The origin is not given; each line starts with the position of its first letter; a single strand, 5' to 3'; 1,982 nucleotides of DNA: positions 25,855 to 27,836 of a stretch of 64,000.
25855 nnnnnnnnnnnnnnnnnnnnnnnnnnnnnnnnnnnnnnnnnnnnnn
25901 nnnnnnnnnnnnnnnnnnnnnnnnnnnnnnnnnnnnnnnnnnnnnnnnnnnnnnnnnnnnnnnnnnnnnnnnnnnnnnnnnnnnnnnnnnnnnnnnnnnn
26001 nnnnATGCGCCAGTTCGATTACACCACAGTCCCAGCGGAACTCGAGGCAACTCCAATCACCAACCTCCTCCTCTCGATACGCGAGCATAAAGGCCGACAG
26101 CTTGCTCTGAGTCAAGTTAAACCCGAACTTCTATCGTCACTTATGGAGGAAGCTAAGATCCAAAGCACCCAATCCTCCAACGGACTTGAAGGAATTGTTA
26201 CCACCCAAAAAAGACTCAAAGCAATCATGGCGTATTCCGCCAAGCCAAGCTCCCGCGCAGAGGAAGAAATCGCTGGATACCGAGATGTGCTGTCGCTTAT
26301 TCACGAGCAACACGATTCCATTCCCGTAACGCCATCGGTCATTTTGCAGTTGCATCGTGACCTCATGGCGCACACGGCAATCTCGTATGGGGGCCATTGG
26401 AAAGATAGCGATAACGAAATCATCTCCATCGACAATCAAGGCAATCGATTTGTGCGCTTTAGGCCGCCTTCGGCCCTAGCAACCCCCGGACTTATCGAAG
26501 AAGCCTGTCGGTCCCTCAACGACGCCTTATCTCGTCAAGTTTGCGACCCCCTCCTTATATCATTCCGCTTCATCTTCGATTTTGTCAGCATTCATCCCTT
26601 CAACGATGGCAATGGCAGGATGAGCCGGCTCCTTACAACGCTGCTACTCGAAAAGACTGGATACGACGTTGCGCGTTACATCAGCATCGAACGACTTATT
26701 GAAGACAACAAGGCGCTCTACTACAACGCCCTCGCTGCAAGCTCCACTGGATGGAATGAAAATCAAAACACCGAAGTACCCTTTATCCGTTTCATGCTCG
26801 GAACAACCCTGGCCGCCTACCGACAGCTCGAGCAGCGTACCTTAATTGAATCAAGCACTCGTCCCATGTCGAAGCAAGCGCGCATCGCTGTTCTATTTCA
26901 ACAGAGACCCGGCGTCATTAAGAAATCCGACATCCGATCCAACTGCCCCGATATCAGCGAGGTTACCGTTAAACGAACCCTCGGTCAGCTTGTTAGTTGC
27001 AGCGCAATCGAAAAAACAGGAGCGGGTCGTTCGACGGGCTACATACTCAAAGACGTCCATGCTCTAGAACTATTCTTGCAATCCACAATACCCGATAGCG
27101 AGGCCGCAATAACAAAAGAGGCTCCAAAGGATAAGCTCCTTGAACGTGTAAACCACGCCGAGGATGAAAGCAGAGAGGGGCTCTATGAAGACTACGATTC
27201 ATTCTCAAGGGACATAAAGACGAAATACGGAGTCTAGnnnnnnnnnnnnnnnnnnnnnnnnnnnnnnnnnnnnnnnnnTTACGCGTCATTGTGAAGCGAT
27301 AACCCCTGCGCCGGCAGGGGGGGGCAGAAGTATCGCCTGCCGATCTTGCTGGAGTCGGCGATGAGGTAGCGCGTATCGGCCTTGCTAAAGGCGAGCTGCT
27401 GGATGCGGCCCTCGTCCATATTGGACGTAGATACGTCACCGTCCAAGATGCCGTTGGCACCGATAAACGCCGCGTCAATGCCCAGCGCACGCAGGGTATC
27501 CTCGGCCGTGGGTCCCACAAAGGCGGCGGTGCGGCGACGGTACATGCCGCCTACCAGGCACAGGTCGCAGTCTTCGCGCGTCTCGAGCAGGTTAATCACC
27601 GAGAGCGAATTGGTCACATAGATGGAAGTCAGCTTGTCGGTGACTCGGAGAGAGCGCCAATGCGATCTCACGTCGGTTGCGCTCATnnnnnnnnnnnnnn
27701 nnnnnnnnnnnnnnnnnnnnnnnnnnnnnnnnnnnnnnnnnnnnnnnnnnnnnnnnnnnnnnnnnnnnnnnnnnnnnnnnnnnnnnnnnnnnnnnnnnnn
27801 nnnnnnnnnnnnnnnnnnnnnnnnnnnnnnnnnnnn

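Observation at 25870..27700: Low-GC island carrying an autoinhibited (class II) Fic gene behind a nested-palindrome promoter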

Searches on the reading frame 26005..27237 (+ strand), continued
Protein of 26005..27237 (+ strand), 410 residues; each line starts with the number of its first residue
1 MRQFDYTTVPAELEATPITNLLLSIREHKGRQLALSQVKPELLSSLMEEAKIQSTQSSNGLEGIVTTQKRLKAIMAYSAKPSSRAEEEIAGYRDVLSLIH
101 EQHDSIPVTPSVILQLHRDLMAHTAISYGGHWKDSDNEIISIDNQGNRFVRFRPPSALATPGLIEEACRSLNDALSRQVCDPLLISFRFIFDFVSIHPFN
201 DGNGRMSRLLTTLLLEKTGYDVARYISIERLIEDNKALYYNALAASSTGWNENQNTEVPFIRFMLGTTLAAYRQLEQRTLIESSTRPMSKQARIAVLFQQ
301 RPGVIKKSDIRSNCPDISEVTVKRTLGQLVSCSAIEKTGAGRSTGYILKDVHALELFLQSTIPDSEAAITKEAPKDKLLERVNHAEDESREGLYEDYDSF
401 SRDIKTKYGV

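Call 60: search_dna_similar(query=window:26005-27234:+, collection=plasmids, mode=protein, max_rows=12)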
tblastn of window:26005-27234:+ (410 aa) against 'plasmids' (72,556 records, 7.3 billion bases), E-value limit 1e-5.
Records with a match: 558; places in all: 623; records where one place covers at least 80% of the query: 203.
Best place of each record, by identity: <60% 558.
By first word of the organism name: Bacillus 114; Phaeobacter 54; Rhizobium 49; Agrobacterium 48; Streptomyces 18; Acetobacter 16; Citrobacter 13; Ralstonia 13; Rahnella 10; Lactiplantibacillus 9; and 97 more.
By predicted mobility (MOB-suite, as given by PLSDB): non-mobilizable 324; conjugative 136; mobilizable 98.
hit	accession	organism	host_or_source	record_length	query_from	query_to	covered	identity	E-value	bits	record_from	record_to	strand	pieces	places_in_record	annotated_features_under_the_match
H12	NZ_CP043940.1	Paucilactobacillus nenjiangensis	pure culture,fermented vegetable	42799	1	350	85%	44.6%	2e-84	288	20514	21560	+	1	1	Fic family protein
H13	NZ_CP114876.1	Lactiplantibacillus plantarum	Cheese,Traditional cheese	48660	1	350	85%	44.3%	2e-83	285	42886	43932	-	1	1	Fic family protein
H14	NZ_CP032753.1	Lactiplantibacillus argentoratensis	whole organism,fermented cassava roots ...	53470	1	350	85%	44.3%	2e-83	285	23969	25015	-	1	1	Fic family protein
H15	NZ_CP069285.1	Lactiplantibacillus plantarum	Cell,Ripening beef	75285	1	350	85%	44.3%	2e-83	285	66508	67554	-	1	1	Fic family protein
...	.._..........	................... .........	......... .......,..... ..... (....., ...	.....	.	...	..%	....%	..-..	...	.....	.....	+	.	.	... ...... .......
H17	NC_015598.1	Lactobacillus kefiranofaciens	-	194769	4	349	84%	44.1%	1e-83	286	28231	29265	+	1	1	Fic family protein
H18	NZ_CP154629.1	Acetoanaerobium noterae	cell culture,Sludge of a digestion ...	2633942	1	347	85%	43.7%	1e-91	308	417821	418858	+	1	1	none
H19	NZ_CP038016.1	Paenisporosarcina antarctica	Antarctica: Sea off King George Island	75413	1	352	86%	42.6%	3e-79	273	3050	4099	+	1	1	Fic family protein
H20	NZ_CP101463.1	Exiguobacterium aurantiacum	water,poultry farm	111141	1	352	86%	41.6%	8e-85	289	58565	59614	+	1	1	Fic family protein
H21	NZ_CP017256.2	Clostridium taeniosporum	microbial cells,Lake Mainaki silt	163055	18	346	80%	42.6%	3e-79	273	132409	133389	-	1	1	Fic family protein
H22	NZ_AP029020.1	Acidovorax sp. DW039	Lemna minor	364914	22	350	80%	37.9%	9e-61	219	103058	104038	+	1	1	Fic family protein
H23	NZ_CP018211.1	Lactiplantibacillus plantarum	cell culture,kimchi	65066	1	269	66%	44.2%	1e-61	222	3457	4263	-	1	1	hypothetical protein | Fic family protein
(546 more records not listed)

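Call 61: get_annotated_region(hit=H13, flank=5000)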
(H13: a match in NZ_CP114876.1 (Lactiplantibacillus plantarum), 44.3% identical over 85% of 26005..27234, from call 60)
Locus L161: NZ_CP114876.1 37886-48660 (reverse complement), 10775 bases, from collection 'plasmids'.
description: Lactiplantibacillus plantarum strain LL441 plasmid pLL441-2, complete sequence
organism: Lactiplantibacillus plantarum (NCBI taxid 1590)
taxonomy: Bacteria; Bacillota; Bacilli; Lactobacillales; Lactobacillaceae; Lactiplantibacillus; Lactiplantibacillus plantarum
host: -; source: Cheese,Traditional cheese; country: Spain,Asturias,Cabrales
typing (MOB-suite, as given by PLSDB): mobilizable; replicon rep_cluster_1607,rep_cluster_778; relaxase MOBP,MOBQ
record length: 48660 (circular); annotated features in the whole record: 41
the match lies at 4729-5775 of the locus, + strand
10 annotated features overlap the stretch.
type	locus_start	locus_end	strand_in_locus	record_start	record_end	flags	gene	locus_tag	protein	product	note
CDS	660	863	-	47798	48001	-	-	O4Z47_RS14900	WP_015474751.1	hypothetical protein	-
CDS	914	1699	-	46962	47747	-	-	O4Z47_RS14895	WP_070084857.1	ParA family protein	-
CDS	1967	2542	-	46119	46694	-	-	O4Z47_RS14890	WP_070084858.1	TetR/AcrR family transcriptional regulator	GO:0006355 - regulation of DNA-templated transcription [Evidence IEA]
CDS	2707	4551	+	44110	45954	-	-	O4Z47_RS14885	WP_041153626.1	MFS transporter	-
CDS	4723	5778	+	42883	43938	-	-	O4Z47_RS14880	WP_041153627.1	Fic family protein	-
CDS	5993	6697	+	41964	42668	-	-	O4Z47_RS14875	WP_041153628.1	class I SAM-dependent methyltransferase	-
CDS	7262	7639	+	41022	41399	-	-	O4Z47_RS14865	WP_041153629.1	TOMM precursor leader peptide-binding protein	-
CDS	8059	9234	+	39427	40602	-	-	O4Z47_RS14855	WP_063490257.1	IS256 family transposase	-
CDS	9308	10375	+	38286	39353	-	-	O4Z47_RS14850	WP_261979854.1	MFS transporter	GO:0055085 - transmembrane transport [Evidence IEA]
CDS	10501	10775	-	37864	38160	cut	-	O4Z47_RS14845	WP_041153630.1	DUF5839 family protein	-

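Call 62: get_annotated_region(hit=H1, flank=4000)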
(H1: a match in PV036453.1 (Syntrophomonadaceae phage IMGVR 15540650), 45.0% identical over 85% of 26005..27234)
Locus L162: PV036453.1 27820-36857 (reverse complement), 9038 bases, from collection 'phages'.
description: Syntrophomonadaceae phage IMGVR 15540650, complete genome.
organism: Syntrophomonadaceae phage IMGVR 15540650 (NCBI taxid 3403687)
taxonomy: Viruses; Duplodnaviria; Heunggongvirae; Uroviricota; Caudoviricetes; Ca. Heliusvirales
host: Syntrophomonadaceae; source: human feces; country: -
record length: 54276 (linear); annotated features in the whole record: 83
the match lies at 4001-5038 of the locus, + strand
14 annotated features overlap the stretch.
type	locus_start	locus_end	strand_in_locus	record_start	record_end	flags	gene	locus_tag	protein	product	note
CDS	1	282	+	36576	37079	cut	-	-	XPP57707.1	hypothetical protein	-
CDS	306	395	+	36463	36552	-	-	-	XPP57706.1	hypothetical protein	-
CDS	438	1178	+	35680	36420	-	-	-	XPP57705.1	hypothetical protein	-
CDS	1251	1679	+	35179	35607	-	-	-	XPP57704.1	hypothetical protein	-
CDS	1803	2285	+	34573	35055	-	-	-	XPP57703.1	terminase small subunit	-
CDS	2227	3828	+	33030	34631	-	-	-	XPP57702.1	terminase large subunit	-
CDS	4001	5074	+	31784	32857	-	-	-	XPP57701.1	hypothetical protein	-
CDS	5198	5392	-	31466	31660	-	-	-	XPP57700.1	hypothetical protein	-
CDS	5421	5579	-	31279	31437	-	-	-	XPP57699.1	hypothetical protein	-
CDS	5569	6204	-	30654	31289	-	-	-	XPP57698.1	hypothetical protein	-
CDS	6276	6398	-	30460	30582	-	-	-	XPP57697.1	hypothetical protein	-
CDS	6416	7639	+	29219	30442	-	-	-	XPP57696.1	portal protein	-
CDS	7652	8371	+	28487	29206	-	-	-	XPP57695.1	head maturation protease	-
CDS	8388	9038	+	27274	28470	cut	-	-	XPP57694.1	major head protein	-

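Call 68: find_encoding_contigs(protein=P0077, flank=3000, max_places=2)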
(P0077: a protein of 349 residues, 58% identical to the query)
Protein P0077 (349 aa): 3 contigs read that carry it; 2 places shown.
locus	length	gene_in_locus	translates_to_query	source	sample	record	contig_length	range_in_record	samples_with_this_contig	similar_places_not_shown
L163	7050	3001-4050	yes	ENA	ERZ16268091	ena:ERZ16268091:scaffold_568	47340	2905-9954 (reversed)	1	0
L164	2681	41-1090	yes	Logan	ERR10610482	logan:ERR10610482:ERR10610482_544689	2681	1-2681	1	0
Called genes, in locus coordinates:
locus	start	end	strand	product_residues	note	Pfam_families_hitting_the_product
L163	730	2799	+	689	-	PF00009:GTP_EFTU, PF22042:EF-G_D2, PF03144:GTP_EFTU_D2 (weak), PF14492:EFG_III, PF03764:EFG_IV, PF00679:EFG_C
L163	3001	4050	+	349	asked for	PF02661:Fic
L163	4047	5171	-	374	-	-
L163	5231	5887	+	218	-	PF00702:Hydrolase, PF12710:HAD, PF13419:HAD_2, PF13242:Hydrolase_like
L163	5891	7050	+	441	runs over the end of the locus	PF04892:VanZ-LLP1, PF06271:RDD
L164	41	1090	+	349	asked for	PF02661:Fic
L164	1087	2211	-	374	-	-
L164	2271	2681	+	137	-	?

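Call 69: find_encoding_contigs(protein=P0064, flank=3000, max_places=2)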
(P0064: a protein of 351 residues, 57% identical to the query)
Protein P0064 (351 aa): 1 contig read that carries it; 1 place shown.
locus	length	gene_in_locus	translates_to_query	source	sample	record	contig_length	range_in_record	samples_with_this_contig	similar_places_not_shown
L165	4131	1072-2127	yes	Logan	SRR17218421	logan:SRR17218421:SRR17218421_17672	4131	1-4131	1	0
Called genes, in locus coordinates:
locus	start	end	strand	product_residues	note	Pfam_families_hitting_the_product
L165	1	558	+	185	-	?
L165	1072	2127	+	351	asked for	PF02661:Fic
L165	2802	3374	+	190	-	-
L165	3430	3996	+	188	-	-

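Call 70: find_encoding_contigs(protein=P0069, flank=3000, max_places=2)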
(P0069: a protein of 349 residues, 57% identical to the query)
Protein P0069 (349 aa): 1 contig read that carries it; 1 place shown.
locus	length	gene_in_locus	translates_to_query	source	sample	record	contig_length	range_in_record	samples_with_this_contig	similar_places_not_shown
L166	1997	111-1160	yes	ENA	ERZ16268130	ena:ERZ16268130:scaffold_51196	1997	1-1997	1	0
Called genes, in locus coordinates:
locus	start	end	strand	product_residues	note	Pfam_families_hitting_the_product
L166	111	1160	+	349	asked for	PF02661:Fic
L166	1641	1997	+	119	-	?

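Call 78: find_encoding_contigs(protein=P0053, flank=4000, max_places=3)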
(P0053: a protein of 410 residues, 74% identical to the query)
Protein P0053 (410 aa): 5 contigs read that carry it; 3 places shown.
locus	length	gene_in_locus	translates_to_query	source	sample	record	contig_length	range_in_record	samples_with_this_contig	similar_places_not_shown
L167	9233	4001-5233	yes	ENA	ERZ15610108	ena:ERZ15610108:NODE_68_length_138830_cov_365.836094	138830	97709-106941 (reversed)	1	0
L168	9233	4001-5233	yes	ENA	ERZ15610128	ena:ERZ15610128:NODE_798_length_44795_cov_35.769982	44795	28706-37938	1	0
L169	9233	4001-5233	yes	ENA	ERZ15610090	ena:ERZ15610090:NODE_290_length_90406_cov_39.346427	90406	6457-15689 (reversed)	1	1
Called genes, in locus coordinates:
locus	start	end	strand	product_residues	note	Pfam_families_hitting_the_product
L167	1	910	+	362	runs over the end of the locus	PF01263:Aldose_epim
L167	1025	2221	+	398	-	PF10509:GalKase_gal_bdg, PF00288:GHMP_kinases_N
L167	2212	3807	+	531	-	PF01087:GalP_UDP_transf, PF02744:GalP_UDP_tr_C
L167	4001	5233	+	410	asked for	PF02661:Fic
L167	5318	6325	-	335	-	PF00356:LacI, PF00532:Peripla_BP_1, PF13407:Peripla_BP_4, PF13377:Peripla_BP_3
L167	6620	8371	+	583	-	PF02378:PTS_EIIC, PF02302:PTS_IIB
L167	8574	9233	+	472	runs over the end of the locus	PF00232:Glyco_hydro_1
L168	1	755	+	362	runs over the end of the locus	PF01263:Aldose_epim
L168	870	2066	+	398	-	PF10509:GalKase_gal_bdg, PF00288:GHMP_kinases_N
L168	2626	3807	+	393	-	PF01087:GalP_UDP_transf, PF02744:GalP_UDP_tr_C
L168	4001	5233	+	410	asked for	PF02661:Fic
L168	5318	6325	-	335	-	PF00356:LacI, PF00532:Peripla_BP_1, PF13407:Peripla_BP_4, PF13377:Peripla_BP_3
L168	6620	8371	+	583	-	PF02378:PTS_EIIC, PF02302:PTS_IIB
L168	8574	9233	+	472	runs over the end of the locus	PF00232:Glyco_hydro_1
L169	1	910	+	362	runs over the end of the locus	PF01263:Aldose_epim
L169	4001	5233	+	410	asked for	PF02661:Fic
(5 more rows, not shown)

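Call 79: find_encoding_contigs(protein=P0049, flank=4000, max_places=2)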
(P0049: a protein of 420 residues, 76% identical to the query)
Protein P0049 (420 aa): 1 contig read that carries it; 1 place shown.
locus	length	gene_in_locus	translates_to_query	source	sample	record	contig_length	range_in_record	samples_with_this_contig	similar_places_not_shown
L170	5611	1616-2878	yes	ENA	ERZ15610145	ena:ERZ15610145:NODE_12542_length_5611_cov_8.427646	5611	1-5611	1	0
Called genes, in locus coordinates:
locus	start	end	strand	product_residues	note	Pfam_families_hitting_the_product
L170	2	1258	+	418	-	?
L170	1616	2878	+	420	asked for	PF02661:Fic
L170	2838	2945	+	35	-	-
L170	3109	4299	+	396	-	PF10509:GalKase_gal_bdg, PF00288:GHMP_kinases_N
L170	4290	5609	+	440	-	?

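Call 80: find_encoding_contigs(protein=P0051, flank=4000, max_places=2)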
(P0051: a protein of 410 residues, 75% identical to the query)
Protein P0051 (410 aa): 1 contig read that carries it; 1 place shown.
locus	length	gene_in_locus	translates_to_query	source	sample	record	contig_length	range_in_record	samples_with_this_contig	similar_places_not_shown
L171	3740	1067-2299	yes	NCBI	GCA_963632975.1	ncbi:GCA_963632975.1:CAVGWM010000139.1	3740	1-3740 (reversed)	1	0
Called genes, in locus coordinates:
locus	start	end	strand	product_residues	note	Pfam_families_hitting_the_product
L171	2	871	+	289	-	?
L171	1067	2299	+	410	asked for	PF02661:Fic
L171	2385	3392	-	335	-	PF00356:LacI, PF00532:Peripla_BP_1, PF13407:Peripla_BP_4, PF13377:Peripla_BP_3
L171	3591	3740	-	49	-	?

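Call 86: find_encoding_contigs(protein=P0096, flank=400, max_places=1)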
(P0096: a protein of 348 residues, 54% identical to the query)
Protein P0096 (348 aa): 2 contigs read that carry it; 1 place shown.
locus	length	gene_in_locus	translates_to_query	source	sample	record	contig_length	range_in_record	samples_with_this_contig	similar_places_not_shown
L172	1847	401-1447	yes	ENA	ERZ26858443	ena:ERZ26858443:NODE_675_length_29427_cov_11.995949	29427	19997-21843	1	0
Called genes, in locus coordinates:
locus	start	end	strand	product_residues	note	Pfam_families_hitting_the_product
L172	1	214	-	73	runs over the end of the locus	-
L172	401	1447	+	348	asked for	PF02661:Fic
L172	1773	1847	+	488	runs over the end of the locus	PF13306:LRR_5 (weak), PF05725:FNIP (faint)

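Call 87: find_encoding_contigs(protein=P0106, flank=400, max_places=1)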
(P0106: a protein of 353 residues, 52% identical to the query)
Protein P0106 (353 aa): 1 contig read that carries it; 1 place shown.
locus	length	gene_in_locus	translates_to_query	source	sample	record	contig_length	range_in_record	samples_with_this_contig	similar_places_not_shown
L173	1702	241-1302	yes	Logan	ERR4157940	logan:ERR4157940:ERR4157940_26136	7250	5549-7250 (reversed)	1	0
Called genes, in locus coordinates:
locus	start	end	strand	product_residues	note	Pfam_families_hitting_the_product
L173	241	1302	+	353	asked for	PF02661:Fic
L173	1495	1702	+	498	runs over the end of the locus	PF00196:GerE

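Call 88: find_encoding_contigs(protein=P0056, flank=3000, max_places=2)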
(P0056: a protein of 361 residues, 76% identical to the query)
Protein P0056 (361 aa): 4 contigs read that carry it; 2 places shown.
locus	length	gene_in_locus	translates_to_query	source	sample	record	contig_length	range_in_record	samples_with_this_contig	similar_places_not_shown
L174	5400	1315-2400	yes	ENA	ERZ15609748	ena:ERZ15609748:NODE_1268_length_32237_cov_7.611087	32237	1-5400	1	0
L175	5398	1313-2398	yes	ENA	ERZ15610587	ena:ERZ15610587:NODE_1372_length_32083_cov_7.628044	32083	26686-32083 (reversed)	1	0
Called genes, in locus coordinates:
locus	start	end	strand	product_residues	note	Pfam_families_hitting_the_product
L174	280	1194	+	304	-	-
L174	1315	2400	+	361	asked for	PF02661:Fic, PF22168:DIP2311-like_C (faint)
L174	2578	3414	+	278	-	-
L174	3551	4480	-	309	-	PF00294:PfkB, PF08543:Phos_pyr_kin (weak)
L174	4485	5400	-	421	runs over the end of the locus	PF08240:ADH_N, PF00107:ADH_zinc_N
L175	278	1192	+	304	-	-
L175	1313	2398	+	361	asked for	PF02661:Fic, PF22168:DIP2311-like_C (faint)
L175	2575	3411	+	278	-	-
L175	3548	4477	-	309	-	PF00294:PfkB, PF08543:Phos_pyr_kin (weak)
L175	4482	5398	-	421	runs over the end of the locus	PF08240:ADH_N, PF00107:ADH_zinc_N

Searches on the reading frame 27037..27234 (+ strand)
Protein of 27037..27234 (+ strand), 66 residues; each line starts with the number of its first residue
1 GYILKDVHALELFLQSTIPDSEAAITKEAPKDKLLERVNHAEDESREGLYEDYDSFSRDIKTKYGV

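Call 35: search_protein_families(library=pfam, proteins=[window:27037-27234:+], max_evalue=1)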
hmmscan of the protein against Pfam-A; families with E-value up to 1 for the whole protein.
seq(66 aa): 0 families

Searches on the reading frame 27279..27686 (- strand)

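Call 5: search_protein_families(library=pfam, proteins=[window:27279-27686:-], max_evalue=0.01)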
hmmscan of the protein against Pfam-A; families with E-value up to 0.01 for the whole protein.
window:27279-27686:- (135 aa): 1 family
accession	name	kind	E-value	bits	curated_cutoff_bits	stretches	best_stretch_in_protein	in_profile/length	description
PF00455.28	DeoRC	-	1.1e-26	94.1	31.8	1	23-122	46-146/160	DeoR C terminal sensor domain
